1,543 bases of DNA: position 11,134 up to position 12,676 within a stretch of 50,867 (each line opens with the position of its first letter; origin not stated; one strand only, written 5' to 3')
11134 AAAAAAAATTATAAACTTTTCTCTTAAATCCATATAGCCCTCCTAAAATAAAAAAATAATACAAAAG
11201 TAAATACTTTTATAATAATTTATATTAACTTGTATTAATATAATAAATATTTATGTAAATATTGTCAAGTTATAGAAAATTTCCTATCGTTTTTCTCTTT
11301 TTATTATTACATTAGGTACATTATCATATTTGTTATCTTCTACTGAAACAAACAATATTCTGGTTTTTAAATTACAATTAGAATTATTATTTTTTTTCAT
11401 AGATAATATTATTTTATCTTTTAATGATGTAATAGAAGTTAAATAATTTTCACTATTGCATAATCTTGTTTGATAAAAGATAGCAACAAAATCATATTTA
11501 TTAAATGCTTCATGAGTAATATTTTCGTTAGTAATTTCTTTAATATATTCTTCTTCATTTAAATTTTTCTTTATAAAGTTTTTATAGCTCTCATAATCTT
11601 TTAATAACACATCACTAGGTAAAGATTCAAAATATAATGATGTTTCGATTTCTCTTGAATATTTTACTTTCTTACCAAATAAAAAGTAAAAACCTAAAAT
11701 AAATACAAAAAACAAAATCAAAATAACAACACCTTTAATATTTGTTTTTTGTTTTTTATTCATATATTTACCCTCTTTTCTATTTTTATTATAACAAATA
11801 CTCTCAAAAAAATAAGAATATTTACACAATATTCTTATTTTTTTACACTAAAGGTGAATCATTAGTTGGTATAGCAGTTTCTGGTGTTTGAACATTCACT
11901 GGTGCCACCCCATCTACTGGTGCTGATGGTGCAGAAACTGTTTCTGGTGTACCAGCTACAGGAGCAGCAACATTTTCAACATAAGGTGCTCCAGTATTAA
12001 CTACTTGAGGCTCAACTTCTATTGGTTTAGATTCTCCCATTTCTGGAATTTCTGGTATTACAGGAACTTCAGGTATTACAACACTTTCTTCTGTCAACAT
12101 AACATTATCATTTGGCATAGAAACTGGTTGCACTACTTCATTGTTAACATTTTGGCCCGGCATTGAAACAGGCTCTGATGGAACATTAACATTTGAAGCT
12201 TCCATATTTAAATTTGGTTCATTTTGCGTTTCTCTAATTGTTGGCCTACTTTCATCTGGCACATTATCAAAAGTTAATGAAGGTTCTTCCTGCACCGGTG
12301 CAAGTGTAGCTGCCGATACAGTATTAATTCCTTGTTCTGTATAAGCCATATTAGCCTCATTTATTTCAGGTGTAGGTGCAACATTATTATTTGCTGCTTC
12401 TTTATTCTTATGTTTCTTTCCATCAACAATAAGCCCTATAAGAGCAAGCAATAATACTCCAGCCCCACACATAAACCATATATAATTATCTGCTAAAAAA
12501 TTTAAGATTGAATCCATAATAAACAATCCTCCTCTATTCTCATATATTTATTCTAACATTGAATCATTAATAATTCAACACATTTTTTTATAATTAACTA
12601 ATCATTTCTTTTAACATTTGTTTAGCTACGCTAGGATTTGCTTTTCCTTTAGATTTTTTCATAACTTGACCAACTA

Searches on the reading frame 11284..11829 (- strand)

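Call 16: search_protein_families(library=pfam, proteins=[window:11284-11829:-], max_evalue=0.00001)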
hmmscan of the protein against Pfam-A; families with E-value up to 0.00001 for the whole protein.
window:11284-11829:- (181 aa): 0 families

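Call 19: search_protein_families(library=pfam, proteins=[window:11284-11829:-], max_evalue=0.1)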
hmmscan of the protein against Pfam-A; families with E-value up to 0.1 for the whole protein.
window:11284-11829:- (181 aa): 1 family
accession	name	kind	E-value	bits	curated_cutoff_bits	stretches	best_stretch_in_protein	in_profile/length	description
PF12698.13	ABC2_membrane_3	-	0.0048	16.5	31.6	1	35-153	6-147/347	ABC-2 family transporter protein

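Call 94: search_protein_families(library=ncbifam, proteins=[window:11284-11829:-], max_evalue=0.1)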
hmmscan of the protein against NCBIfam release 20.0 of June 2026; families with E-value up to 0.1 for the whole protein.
window:11284-11829:- (181 aa): 0 families

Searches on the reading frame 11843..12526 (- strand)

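Call 17: search_protein_families(library=pfam, proteins=[window:11843-12526:-], max_evalue=0.00001)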
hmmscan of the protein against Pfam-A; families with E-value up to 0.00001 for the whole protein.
window:11843-12526:- (227 aa): 0 families

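Call 19: search_protein_families(library=pfam, proteins=[window:11843-12526:-], max_evalue=0.1)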
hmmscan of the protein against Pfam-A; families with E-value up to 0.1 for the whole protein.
window:11843-12526:- (227 aa): 1 family
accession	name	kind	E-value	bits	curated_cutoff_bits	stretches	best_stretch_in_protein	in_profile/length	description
PF06974.18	WS_DGAT_C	-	0.089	13.3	20.7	0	103-144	66-107/145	WS/DGAT C-terminal domain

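Call 94: search_protein_families(library=ncbifam, proteins=[window:11843-12526:-], max_evalue=0.1)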
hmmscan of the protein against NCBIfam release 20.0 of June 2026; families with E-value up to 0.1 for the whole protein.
window:11843-12526:- (227 aa): 2 families
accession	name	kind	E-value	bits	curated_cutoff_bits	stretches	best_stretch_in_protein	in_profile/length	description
NF008080.0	PRK10819.1-1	equivalog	0.003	17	418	1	52-134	41-122/252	TonB system transport protein TonB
NF041589.1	PepG1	equivalog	0.036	13.7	70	1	15-42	19-46/47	type I toxin-antitoxin system toxin PepG1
